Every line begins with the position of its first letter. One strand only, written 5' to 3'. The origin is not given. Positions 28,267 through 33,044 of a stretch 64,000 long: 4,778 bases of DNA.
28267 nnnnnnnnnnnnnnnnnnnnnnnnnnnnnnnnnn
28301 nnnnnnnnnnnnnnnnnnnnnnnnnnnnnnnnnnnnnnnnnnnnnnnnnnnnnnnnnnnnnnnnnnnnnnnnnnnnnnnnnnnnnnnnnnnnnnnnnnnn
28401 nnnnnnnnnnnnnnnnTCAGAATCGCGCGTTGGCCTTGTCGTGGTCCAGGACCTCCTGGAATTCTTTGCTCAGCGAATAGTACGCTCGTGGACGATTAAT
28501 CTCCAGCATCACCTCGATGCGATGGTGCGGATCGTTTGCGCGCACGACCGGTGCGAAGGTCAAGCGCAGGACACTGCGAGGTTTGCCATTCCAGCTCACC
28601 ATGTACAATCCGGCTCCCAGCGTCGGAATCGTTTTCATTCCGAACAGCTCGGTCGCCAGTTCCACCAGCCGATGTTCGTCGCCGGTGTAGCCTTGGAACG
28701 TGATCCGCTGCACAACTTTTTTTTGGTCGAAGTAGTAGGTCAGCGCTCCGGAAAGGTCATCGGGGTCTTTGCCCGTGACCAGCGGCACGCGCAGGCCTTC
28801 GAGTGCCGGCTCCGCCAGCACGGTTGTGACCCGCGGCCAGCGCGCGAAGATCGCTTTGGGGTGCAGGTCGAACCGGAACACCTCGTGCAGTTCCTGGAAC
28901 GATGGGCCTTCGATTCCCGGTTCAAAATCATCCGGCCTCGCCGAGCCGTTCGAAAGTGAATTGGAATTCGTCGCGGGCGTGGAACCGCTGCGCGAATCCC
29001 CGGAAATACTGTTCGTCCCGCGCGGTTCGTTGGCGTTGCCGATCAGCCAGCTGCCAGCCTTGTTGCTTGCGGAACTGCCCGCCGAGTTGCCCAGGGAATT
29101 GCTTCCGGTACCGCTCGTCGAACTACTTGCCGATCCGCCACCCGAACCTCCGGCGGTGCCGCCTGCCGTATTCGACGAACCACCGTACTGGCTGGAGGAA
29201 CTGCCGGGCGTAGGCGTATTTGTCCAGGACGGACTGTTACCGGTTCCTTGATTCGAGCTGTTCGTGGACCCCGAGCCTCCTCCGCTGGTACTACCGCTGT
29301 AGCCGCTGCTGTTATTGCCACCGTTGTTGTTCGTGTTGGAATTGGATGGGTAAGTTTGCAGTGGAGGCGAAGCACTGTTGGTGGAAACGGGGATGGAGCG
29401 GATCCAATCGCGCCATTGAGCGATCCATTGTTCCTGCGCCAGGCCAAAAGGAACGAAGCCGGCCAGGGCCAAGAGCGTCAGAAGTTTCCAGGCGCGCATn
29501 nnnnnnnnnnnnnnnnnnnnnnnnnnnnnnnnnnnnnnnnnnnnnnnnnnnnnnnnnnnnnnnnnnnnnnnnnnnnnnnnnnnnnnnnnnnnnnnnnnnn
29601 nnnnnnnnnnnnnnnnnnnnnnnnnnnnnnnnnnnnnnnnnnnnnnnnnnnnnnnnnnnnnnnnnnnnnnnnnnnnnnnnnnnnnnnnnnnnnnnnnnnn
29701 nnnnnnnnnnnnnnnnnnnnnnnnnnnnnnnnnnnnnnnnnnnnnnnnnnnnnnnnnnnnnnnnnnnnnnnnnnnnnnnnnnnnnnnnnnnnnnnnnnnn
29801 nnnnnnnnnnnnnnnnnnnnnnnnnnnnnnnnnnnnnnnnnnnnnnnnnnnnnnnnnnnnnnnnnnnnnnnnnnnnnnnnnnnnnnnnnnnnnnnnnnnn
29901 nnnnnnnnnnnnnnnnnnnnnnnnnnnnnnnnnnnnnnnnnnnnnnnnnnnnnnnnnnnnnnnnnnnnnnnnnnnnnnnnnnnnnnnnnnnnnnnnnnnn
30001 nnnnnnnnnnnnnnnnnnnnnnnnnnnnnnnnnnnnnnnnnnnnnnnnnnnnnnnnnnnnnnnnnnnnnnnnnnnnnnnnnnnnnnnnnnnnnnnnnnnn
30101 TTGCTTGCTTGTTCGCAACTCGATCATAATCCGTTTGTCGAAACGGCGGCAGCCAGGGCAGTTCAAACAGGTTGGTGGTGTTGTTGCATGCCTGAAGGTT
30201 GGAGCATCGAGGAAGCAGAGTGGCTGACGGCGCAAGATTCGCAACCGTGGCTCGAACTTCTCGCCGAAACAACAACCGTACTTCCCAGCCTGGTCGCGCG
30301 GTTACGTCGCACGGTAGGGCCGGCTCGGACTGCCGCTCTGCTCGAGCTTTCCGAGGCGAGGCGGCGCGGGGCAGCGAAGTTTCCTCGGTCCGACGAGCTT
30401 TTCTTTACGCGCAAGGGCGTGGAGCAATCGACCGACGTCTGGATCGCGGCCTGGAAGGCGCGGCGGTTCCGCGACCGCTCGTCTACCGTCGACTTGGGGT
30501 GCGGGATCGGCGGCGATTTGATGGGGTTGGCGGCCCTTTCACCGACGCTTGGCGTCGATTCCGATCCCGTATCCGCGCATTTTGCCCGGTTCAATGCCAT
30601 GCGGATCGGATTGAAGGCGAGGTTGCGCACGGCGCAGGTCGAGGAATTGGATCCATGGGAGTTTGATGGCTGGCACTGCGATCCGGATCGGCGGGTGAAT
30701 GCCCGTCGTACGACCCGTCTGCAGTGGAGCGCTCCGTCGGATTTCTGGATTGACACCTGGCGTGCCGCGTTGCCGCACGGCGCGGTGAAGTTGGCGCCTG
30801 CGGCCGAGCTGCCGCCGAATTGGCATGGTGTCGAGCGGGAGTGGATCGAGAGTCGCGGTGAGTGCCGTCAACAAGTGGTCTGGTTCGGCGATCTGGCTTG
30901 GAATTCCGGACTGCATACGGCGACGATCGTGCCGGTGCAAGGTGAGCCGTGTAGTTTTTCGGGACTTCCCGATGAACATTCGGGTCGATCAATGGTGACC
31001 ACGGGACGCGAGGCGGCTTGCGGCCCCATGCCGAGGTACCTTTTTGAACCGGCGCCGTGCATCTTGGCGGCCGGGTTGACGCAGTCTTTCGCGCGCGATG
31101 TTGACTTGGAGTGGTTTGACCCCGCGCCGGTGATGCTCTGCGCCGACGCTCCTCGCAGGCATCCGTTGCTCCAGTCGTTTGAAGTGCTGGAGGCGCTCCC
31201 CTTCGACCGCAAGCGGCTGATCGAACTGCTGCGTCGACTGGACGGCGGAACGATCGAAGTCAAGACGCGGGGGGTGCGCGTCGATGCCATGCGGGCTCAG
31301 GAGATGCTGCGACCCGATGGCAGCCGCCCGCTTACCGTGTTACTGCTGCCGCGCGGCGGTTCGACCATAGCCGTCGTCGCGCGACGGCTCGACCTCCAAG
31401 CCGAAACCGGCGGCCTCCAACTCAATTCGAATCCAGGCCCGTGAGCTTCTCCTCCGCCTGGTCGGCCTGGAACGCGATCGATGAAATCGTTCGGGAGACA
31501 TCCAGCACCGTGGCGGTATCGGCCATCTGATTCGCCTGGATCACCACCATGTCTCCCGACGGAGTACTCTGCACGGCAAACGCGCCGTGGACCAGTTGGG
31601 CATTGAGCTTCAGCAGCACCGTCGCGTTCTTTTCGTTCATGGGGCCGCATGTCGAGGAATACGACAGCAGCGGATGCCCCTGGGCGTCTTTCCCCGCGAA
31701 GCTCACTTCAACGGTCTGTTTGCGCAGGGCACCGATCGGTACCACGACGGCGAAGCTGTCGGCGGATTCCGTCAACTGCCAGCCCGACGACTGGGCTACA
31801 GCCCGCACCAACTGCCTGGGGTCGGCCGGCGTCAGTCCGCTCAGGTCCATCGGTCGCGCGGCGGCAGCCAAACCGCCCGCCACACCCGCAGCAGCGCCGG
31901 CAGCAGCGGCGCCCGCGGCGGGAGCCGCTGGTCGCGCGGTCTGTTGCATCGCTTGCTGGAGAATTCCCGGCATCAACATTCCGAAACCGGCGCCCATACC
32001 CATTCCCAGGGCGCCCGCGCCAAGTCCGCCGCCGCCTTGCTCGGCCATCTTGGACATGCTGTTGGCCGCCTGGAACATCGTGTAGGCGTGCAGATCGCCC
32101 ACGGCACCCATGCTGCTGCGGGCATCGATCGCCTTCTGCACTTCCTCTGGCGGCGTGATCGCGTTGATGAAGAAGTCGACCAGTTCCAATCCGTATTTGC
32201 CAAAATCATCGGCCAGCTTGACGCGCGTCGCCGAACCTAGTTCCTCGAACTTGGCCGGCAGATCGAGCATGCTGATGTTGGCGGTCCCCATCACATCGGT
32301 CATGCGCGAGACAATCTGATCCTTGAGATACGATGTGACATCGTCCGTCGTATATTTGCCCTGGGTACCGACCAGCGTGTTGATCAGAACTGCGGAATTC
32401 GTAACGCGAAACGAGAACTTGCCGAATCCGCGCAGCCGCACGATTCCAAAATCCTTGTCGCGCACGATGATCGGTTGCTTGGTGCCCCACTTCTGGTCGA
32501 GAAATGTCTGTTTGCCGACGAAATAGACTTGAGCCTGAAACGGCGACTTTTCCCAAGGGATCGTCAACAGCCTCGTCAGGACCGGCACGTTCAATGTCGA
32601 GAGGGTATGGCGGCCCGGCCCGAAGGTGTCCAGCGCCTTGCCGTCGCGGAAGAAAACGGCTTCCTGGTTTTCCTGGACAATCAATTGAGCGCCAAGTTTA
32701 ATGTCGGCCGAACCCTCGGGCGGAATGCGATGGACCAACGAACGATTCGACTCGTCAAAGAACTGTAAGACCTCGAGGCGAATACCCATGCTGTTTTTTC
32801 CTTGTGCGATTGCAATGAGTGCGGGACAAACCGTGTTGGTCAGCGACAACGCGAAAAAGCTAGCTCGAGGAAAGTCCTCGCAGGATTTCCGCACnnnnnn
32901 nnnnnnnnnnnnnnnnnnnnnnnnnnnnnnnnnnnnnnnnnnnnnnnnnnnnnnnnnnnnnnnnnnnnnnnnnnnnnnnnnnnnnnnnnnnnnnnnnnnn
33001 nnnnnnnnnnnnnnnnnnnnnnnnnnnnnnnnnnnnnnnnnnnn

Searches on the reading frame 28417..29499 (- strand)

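Call 13: search_protein_families(library=pfam, proteins=[window:28417-29499:-], max_evalue=0.01)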
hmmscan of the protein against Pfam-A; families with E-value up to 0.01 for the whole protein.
window:28417-29499:- (360 aa): 1 family
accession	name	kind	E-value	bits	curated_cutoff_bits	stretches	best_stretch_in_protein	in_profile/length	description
PF20397.3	DUF6690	-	1.1e-67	228.6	27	1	169-359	54-244/245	Family of unknown function (DUF6690)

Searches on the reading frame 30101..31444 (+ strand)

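Call 55: search_protein_families(library=pfam, proteins=[window:30101-31444:+], max_evalue=0.001)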
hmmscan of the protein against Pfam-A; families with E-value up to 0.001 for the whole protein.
window:30101-31444:+ (447 aa): 1 family
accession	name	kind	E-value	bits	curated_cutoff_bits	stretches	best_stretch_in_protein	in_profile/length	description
PF18096.6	Thump_like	-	3.9e-10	39.9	26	1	358-429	2-78/78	THUMP domain-like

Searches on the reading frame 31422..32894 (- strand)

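Call 55: search_protein_families(library=pfam, proteins=[window:31422-32894:-], max_evalue=0.001)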
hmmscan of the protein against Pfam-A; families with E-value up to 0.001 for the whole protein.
window:31422-32894:- (490 aa): 2 families
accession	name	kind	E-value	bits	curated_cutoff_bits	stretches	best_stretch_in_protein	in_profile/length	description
PF13421.11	Band_7_1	-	9.3e-65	218.6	24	1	62-263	8-210/211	SPFH domain-Band 7 family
PF01145.31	Band_7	-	1.5e-14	54.8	23.6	1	72-260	2-159/176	SPFH domain / Band 7 family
